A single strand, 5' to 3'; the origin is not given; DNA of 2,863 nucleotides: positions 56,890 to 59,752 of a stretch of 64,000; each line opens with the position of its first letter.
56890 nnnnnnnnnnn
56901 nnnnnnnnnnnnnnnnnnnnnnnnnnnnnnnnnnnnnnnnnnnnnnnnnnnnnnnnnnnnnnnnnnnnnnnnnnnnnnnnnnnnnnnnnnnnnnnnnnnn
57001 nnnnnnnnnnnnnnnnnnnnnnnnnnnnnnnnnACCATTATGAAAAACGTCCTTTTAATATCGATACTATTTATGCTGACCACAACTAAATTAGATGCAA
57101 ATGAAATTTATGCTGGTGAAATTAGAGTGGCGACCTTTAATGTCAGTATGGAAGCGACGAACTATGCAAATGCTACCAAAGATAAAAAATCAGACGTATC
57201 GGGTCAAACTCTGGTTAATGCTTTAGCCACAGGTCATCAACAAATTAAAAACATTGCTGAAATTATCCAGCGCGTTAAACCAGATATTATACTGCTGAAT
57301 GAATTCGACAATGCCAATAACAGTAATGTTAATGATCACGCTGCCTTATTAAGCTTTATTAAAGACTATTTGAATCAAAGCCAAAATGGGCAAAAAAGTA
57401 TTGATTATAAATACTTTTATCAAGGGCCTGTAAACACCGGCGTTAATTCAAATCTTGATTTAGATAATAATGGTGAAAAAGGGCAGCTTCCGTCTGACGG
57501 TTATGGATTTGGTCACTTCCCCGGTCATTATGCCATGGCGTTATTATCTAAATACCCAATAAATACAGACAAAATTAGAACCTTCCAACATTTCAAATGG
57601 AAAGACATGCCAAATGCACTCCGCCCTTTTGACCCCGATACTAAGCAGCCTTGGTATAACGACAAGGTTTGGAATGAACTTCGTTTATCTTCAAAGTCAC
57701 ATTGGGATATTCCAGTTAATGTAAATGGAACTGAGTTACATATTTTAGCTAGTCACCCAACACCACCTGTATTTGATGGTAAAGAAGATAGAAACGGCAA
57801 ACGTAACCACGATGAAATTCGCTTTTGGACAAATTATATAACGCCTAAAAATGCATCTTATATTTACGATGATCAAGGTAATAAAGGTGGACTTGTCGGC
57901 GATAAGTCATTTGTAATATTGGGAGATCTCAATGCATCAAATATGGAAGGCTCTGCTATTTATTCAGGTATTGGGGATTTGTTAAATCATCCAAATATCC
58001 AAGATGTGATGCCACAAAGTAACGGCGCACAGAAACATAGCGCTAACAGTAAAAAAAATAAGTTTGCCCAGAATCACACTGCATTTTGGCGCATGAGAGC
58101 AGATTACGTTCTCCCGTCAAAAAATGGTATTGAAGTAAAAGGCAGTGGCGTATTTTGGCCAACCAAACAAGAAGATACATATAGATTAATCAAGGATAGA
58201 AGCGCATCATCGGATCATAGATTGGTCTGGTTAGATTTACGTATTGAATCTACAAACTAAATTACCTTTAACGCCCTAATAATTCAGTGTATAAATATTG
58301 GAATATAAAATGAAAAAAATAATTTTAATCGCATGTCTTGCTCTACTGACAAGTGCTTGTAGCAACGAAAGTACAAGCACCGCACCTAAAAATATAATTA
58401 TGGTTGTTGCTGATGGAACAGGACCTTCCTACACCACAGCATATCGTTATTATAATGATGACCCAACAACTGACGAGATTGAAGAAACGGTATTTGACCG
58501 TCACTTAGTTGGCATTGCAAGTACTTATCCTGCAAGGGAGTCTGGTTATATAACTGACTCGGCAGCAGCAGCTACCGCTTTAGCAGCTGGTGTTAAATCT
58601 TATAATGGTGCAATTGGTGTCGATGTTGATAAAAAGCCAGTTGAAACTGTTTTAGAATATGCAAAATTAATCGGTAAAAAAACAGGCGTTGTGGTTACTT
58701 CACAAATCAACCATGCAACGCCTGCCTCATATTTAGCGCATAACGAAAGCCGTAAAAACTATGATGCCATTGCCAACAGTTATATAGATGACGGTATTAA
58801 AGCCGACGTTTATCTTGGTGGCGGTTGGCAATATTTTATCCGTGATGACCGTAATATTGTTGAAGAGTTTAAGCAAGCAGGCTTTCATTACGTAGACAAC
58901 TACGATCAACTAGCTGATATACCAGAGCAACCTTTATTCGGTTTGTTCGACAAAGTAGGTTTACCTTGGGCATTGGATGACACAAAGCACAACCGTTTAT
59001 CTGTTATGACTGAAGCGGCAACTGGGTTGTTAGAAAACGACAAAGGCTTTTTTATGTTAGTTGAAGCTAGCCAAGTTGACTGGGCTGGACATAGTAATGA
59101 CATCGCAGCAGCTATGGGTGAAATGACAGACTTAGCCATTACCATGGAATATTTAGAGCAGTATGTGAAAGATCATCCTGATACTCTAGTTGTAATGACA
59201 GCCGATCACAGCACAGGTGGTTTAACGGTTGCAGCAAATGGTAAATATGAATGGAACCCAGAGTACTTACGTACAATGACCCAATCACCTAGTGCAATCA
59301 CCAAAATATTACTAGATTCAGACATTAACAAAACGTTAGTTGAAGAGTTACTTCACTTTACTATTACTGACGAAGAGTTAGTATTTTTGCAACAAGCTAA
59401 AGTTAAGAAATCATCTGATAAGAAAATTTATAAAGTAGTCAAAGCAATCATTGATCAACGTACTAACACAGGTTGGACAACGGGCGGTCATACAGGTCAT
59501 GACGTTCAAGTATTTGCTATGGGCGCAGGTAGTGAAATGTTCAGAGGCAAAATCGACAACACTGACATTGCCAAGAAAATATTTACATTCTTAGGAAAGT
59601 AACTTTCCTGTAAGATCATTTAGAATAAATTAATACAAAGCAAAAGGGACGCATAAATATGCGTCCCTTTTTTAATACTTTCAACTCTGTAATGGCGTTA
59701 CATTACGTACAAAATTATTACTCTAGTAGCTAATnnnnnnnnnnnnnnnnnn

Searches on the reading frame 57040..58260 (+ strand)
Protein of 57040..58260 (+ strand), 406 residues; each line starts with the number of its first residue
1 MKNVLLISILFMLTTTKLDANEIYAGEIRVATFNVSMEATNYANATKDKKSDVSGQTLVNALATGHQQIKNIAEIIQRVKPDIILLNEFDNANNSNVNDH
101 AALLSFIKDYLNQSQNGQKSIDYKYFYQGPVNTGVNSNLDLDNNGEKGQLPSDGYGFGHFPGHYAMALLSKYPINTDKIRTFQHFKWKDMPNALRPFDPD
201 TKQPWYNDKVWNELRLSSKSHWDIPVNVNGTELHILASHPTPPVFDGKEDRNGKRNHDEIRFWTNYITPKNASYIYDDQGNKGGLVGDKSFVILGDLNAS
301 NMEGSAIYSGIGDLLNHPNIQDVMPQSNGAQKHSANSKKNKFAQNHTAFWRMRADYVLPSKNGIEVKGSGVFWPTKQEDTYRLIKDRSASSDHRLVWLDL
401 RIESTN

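Call 8: search_protein_families(library=pfam, proteins=[window:57040-58260:+])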
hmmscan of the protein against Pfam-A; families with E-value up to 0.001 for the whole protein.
window:57040-58260:+ (406 aa): 1 family
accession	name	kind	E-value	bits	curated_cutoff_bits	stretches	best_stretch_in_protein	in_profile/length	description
PF03372.29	Exo_endo_phos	-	5.8e-30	105.1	24.5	1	31-393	1-225/225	Endonuclease/Exonuclease/phosphatase family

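Call 42: search_solved_structures(query=window:57040-58260:+, max_evalue=0.01)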
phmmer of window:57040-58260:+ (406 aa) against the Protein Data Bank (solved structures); distinct sequences matched with E-value up to 0.01: 0.

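Call 44: search_protein_families(library=ncbifam, proteins=[window:57040-58260:+], max_evalue=0.01)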
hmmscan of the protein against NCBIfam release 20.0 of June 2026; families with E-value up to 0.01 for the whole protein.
window:57040-58260:+ (406 aa): 1 family
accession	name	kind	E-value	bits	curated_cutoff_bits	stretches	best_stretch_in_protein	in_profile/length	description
NF033681.1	ExeM_NucH_DNase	subfamily_domain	0.00037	19.5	300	1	17-125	225-324/546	ExeM/NucH family extracellular endonuclease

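Call 49: find_homologous_proteins(query=window:57040-58260:+, max_evalue=1e-10)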
Query window:57040-58260:+ (406 aa): 8000 proteins with E <= 1e-10 among 8000 candidates; the best 120 are listed.
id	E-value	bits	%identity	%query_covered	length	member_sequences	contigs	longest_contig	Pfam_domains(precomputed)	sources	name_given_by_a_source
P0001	2.6e-262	888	97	97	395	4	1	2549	PF03372.30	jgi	jgi:endonuclease/exonuclease/phosphatase family metal-dependent hydrolase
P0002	6.2e-259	877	96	97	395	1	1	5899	PF03372.30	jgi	jgi:endonuclease/exonuclease/phosphatase family metal-dependent hydrolase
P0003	3.3e-229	779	86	97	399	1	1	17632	PF03372.30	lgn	-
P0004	2.5e-219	746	82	97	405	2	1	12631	PF03372.30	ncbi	-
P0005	6.9e-218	742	84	96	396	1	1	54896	PF03372.30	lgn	-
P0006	8.9e-211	718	80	97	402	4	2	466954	PF03372.30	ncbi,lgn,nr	ncbi:hypothetical protein GCM10008107_18210 [Psychrosphaera saromensis]|nr:hypothetical protein GCM1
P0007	2.3e-199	681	74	99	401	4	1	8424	PF03372.30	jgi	jgi:hypothetical protein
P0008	5.3e-196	670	73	99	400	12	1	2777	PF03372.30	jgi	jgi:hypothetical protein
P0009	3.0e-195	667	75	97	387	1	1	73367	PF03372.30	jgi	-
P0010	2.6e-190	651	74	94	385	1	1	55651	PF03372.30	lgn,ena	-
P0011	5.1e-177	607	65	98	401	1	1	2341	PF03372.30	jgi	jgi:hypothetical protein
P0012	1.4e-176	606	65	98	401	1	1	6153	PF03372.30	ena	-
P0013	5.4e-175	600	67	94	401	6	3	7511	PF03372.30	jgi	jgi:endonuclease/exonuclease/phosphatase family metal-dependent hydrolase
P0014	3.9e-174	598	64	98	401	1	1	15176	PF03372.30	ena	-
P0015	3.1e-173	595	65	99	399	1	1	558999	PF03372.30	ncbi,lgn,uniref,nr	ncbi:endonuclease/exonuclease/phosphatase family protein [Colwellia sp. 12G3]|uniref:endonuclease/ex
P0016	3.9e-173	594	64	99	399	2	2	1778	PF03372.30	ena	-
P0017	4.9e-173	594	64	99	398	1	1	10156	PF03372.30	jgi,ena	jgi:endonuclease/exonuclease/phosphatase family metal-dependent hydrolase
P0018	5.7e-173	594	65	99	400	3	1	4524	PF03372.30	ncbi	-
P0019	1.0e-172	593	64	98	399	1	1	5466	PF03372.30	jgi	jgi:endonuclease/exonuclease/phosphatase family metal-dependent hydrolase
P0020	1.8e-172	592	64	99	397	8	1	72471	PF03372.30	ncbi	-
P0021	1.9e-172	592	66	99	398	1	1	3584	PF03372.30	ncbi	-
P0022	2.2e-172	592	67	94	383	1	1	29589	PF03372.30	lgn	-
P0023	3.2e-172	591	64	98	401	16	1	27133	PF03372.30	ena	-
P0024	6.7e-171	587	64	99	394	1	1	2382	PF03372.30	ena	-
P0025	8.8e-171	587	68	93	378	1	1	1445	PF03372.30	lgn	-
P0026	1.1e-170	586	67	94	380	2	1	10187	PF03372.30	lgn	-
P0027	1.6e-170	586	64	99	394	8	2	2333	PF03372.30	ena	-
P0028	2.0e-170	585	64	99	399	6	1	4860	PF03372.30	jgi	jgi:endonuclease/exonuclease/phosphatase family metal-dependent hydrolase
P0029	2.5e-170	585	64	98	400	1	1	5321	PF03372.30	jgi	jgi:hypothetical protein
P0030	3.7e-170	584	63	98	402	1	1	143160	PF03372.30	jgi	jgi:endonuclease/exonuclease/phosphatase family metal-dependent hydrolase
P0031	4.5e-170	584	65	98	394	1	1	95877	PF03372.30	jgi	-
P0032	6.3e-170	584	64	99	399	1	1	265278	PF03372.30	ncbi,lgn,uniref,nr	ncbi:endonuclease/exonuclease/phosphatase family protein [Colwellia sp. 75C3]|uniref:endonuclease/ex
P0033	7.3e-170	584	63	98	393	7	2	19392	PF03372.30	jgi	-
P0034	1.1e-169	583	63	99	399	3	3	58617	PF03372.30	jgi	jgi:hypothetical protein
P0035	2.2e-169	582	64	98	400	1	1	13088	PF03372.30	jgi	jgi:hypothetical protein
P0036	2.9e-169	582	64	99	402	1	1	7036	PF03372.30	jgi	jgi:endonuclease/exonuclease/phosphatase family metal-dependent hydrolase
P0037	1.0e-168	580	62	98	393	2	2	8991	PF03372.30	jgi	-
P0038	1.5e-168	579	63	99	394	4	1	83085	PF03372.30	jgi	jgi:endonuclease/exonuclease/phosphatase family metal-dependent hydrolase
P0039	2.9e-168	578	63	100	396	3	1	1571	PF03372.30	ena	-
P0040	8.1e-168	577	64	99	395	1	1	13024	PF03372.30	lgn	-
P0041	9.5e-168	577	63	99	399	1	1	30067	PF03372.30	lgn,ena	-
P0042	9.9e-168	576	64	94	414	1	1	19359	PF03372.30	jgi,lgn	jgi:endonuclease/exonuclease/phosphatase family metal-dependent hydrolase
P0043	1.5e-167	576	63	98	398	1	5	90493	PF03372.30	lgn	-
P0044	1.9e-167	576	66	94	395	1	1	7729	PF03372.30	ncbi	-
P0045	1.9e-167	576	63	99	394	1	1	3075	PF03372.30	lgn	-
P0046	2.2e-167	575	63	99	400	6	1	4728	PF03372.30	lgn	-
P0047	3.3e-167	575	63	99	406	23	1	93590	PF03372.30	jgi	jgi:endonuclease/exonuclease/phosphatase family metal-dependent hydrolase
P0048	3.4e-167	575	65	93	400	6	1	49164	PF03372.30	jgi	-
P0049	8.1e-167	573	64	99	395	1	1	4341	PF03372.30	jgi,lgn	jgi:endonuclease/exonuclease/phosphatase family metal-dependent hydrolase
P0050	1.0e-166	573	64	99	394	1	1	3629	PF03372.30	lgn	-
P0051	1.1e-166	573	63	99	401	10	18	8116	PF03372.30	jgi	jgi:hypothetical protein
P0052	1.6e-166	572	67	91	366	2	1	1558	PF03372.30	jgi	jgi:endonuclease/exonuclease/phosphatase family metal-dependent hydrolase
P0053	2.2e-166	572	63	99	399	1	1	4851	PF03372.30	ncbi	-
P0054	2.2e-166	572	65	95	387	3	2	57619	PF03372.30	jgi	-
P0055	2.7e-166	572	63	100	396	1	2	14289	PF03372.30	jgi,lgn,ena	-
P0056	3.1e-166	572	65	93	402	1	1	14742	PF03372.30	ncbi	-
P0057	3.4e-166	571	61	99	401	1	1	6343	PF03372.30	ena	-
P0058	5.6e-166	571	67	92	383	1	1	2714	PF03372.30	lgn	-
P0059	6.3e-166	571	63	99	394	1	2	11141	PF03372.30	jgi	jgi:endonuclease/exonuclease/phosphatase family metal-dependent hydrolase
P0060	6.7e-166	570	63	99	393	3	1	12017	PF03372.30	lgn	-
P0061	1.3e-165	570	63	99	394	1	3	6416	PF03372.30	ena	-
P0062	1.4e-165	569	62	99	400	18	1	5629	PF03372.30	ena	-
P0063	1.6e-165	569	63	99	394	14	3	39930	PF03372.30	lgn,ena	-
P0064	2.1e-165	569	63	97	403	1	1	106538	PF03372.30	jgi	jgi:hypothetical protein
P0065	4.6e-165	568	65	93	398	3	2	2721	PF03372.30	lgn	-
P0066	4.6e-165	568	64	99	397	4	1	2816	PF03372.30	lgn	-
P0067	6.0e-165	567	66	92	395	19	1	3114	PF03372.30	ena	-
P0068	6.4e-165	567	64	94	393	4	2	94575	PF03372.30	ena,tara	tara:strand:+ start:117 stop:1298 length:1182 start_codon:yes stop_codon:yes gene_type:complete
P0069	8.3e-165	567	66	93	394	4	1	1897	PF03372.30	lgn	-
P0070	1.1e-164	566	61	98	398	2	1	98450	PF03372.30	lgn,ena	-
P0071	1.6e-164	566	62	99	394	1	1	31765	PF03372.30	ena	-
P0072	1.6e-164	566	67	90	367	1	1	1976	PF03372.30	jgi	jgi:endonuclease/exonuclease/phosphatase family metal-dependent hydrolase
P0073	1.7e-164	566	62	99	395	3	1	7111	PF03372.30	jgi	-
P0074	1.7e-164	566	64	98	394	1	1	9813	PF03372.30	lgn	-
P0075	5.0e-164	564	65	94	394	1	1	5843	PF03372.30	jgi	-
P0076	5.3e-164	564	65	94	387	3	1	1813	PF03372.30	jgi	-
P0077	5.3e-164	564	65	94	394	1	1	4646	PF03372.30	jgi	-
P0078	6.0e-164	564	62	98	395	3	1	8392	PF03372.30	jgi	-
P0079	7.2e-164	564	65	94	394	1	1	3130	PF03372.30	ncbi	-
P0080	8.4e-164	564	65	93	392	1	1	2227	PF03372.30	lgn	-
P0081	1.0e-163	563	66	93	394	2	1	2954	PF03372.30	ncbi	-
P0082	1.2e-163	563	62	99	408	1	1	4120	PF03372.30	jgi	jgi:endonuclease/exonuclease/phosphatase family metal-dependent hydrolase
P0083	2.1e-163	562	62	99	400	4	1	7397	PF03372.30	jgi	-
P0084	2.4e-163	562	63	97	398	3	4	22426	PF03372.30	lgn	-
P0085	2.7e-163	562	63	98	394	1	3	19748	PF03372.30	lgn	-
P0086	3.0e-163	562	62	99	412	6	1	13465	PF03372.30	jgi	jgi:endonuclease/exonuclease/phosphatase family metal-dependent hydrolase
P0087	3.4e-163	562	64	94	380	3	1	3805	PF03372.30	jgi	-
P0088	4.3e-163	561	62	100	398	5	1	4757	PF03372.30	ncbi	-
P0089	4.6e-163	561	62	99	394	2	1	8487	PF03372.30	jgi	-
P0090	6.7e-163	561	62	97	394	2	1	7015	PF03372.30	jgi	-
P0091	1.2e-162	560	63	94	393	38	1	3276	PF03372.30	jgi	jgi:hypothetical protein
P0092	1.4e-162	560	61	99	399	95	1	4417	PF03372.30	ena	-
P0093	1.5e-162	559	63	93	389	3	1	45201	PF03372.30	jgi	-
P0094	1.7e-162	559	62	97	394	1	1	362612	PF03372.30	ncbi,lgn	-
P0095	1.7e-162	559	64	94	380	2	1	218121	PF03372.30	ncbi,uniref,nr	ncbi:Endonuclease/exonuclease/phosphatase [Colwellia psychrerythraea]|uniref:Endonuclease/exonucleas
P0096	1.8e-162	559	62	97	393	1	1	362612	PF03372.30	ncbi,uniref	ncbi:endonuclease/exonuclease/phosphatase family protein [Colwellia piezophila]|uniref:endonuclease/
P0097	3.0e-162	558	61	99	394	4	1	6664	PF03372.30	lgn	-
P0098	3.9e-162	558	65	93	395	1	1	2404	PF03372.30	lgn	-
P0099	4.0e-162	558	63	98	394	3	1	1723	PF03372.30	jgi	-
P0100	4.9e-162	558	63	97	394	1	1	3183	PF03372.30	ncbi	-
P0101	5.6e-162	558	64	93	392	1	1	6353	PF03372.30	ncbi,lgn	-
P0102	6.0e-162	557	62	98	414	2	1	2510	PF03372.30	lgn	-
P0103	8.6e-162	557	64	93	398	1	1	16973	PF03372.30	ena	-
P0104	9.3e-162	557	63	98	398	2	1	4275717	PF03372.30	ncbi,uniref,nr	ncbi:endonuclease/exonuclease/phosphatase family protein [Litorilituus sediminis]|uniref:Endonucleas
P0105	9.7e-162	557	63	98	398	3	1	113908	PF03372.30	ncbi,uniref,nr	ncbi:endonuclease/exonuclease/phosphatase family protein [Litorilituus lipolyticus]|uniref:Endonucle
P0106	1.1e-161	557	61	99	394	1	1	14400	PF03372.30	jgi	-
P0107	1.3e-161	556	63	99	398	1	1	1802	PF03372.30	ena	-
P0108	1.7e-161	556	63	97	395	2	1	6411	PF03372.30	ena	-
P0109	2.3e-161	556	62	98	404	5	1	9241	PF03372.30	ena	-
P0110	5.7e-161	554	63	98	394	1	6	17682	PF03372.30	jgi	-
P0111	8.8e-161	554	63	99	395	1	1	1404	PF03372.30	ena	-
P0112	9.0e-161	554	62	100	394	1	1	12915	PF03372.30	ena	-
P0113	1.6e-160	553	62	98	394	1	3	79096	PF03372.30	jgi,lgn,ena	-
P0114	3.3e-160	552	62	99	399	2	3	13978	PF03372.30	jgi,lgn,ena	-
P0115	4.0e-160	551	64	92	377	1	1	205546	PF03372.30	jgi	-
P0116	5.2e-160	551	64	92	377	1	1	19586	PF03372.30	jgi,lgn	-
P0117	7.9e-160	550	62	98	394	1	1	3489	PF03372.30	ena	-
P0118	1.0e-159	550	64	93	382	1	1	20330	PF03372.30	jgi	jgi:endonuclease/exonuclease/phosphatase family metal-dependent hydrolase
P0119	1.2e-159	550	64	93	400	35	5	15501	PF03372.30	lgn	-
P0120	5.0e-159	548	63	94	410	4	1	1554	PF03372.30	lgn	-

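Call 52: search_solved_structures(query=A1, max_evalue=1)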
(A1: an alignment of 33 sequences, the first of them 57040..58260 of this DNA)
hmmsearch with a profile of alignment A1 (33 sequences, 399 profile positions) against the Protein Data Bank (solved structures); distinct sequences matched with E-value up to 1: 1.
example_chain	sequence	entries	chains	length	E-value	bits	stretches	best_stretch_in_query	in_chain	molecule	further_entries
2zdi_A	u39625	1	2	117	0.83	12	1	9-60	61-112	Prefoldin subunit beta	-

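Call 62: predict_structure(alignment_id=A1)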
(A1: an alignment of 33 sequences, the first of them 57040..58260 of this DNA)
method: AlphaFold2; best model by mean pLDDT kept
length: 406 residues; sequences in the alignment: 33
mean_pLDDT: 77.3   pTM: 0.84
mean pLDDT of the five models: 77.3, 71.5, 70.6, 70.5, 67.5
residues with pLDDT >= 90: 137; 70-90: 140; 50-70: 90; < 50: 39
segments of 3 or more residues with pLDDT < 50: 1-24, 243-248
pLDDT, mean of each block of 10 residues (from residue 1): 40 35 66 85 66 76 91 95 92 69 93 95 92 71 75 53 82 96 88 76 80 78 94 89 49 61 90 94 91 78 56 86 79 63 63 79 93 86 68 85 70
secondary structure, 60 per line:
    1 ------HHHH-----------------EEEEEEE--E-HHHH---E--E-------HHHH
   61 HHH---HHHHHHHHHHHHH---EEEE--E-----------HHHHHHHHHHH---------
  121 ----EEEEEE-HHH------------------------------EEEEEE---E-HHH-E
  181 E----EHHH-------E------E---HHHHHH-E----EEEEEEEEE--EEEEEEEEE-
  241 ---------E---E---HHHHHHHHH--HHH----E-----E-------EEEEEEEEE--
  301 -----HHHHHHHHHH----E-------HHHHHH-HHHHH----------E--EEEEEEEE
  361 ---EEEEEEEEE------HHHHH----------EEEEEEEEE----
elements in order: H7-10 E28-34 H39-42 H57-63 H67-79 E83-86 H101-111 E125-130 E165-170 H208-213 E220-228 E231-239 H258-266 E290-298 H306-315 H328-333 H335-339 E353-360 E364-372 H379-383 E394-402

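Call 65: fold_search(model_id=the predicted structure, library=pdb)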
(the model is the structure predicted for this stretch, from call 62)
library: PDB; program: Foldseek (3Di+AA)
matches with E <= 10: 325; with E <= 0.001: 206
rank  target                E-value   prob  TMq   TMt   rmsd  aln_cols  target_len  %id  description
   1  4ruw                  1.1e-10  1.00  0.47  0.49   6.6       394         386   17  The crystal structure of endonuclease/exonuclease/phosphatase from Beutenbergia cavernae DSM 12333 (released 2014-12-24)
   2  3teb_A                1.6e-10  1.00  0.44  0.65   6.4       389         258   14  endonuclease/exonuclease/phosphatase family protein from Leptotrichia buccalis C-1013-b (released 2011-08-31)
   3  3teb_B                2.2e-10  1.00  0.44  0.63   6.9       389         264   12  endonuclease/exonuclease/phosphatase family protein from Leptotrichia buccalis C-1013-b (released 2011-08-31)
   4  3i5v_A                2.7e-08  1.00  0.40  0.54   8.5       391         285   16  Crystal structure of beta toxin 275-280 from Staphylococcus aureus (released 2010-08-11)
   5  3i5v_C                2.7e-08  1.00  0.40  0.54   8.5       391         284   16  Crystal structure of beta toxin 275-280 from Staphylococcus aureus (released 2010-08-11)
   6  4f1i                  6.8e-08  1.00  0.35  0.42   8.7       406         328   12  Crystal structure of SeMet TDP2 from Caenorhabditis elegans (released 2012-10-31)
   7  3g6s                  7.7e-08  1.00  0.43  0.63   6.8       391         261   14  Crystal structure of the endonuclease/exonuclease/phosphatase (BVU_0621) from Bacteroides vulgatus. Northeast Structural (released 2009-02-17)
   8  5ino_A                7.7e-08  1.00  0.38  0.58   7.7       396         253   14  Human Tdp2 reaction product (5'-phosphorylated DNA)-Mg2+ complex (released 2016-04-27)
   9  3i41_A                8.2e-08  1.00  0.38  0.51   9.8       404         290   16  Crystal structure of beta toxin from Staphylococcus aureus F277A, P278A mutant (released 2010-07-14)
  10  5j3p_B                1.1e-07  1.00  0.38  0.62   6.8       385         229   12  Crystal structure of the catalytic domain of human tyrosyl DNA phosphodiesterase 2 (released 2016-05-04)
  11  8j2f_A                1.2e-07  1.00  0.43  0.45   7.9       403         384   14  Human neutral shpingomyelinase (released 2023-12-06)
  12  5inn_C                1.3e-07  1.00  0.40  0.65   6.5       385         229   10  Mouse Tdp2 D358N protein, apo state with increased disorder amongst variable DNA-binding grasp conformations (released 2016-04-27)
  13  5j3p_A                1.3e-07  1.00  0.36  0.55   8.8       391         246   13  Crystal structure of the catalytic domain of human tyrosyl DNA phosphodiesterase 2 (released 2016-05-04)
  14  4gew                  1.4e-07  1.00  0.36  0.43   8.9       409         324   12  Crystal structure of TDP2 from C. elegans (released 2012-10-31)
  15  5ino_B                1.7e-07  1.00  0.40  0.61   8.4       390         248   14  Human Tdp2 reaction product (5'-phosphorylated DNA)-Mg2+ complex (released 2016-04-27)
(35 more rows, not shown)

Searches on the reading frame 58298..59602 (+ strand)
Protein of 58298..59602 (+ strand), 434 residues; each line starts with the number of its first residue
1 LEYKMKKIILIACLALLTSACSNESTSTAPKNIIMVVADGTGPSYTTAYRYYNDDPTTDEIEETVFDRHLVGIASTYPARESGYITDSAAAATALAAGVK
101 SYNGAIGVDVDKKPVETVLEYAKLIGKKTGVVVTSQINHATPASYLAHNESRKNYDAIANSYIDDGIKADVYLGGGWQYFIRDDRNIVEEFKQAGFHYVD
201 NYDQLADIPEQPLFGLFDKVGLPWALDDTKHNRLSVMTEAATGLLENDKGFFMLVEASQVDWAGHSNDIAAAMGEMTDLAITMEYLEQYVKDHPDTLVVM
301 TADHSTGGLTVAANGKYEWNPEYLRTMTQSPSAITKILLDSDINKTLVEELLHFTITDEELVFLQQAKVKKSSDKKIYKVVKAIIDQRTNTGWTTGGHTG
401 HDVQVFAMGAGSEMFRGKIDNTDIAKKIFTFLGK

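Call 8: search_protein_families(library=pfam, proteins=[window:58298-59602:+])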
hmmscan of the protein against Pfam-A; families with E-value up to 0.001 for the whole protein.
window:58298-59602:+ (434 aa): 2 families
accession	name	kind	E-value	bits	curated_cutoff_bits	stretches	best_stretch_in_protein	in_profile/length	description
PF00245.25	Alk_phosphatase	-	9.5e-95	318.4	24.4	1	31-432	2-421/423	Alkaline phosphatase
PF01676.23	Metalloenzyme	-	0.00043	20.3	24.3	0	231-306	129-202/252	Metalloenzyme superfamily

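Call 44: search_protein_families(library=ncbifam, proteins=[window:58298-59602:+], max_evalue=0.01)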
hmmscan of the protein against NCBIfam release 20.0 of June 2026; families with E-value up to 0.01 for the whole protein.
window:58298-59602:+ (434 aa): 3 families
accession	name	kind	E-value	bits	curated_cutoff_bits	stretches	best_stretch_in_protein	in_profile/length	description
NF007810.0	PRK10518.1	equivalog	4.8e-45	154.2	540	2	26-227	67-298/482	alkaline phosphatase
TIGR00306.2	apgM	subfamily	9.8e-05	21.5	320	1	237-306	279-349/403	2,3-bisphosphoglycerate-independent phosphoglycerate mutase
NF003104.0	PRK04024.1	equivalog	0.0051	15.6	489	0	229-306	275-349/412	2,3-bisphosphoglycerate-independent phosphoglycerate mutase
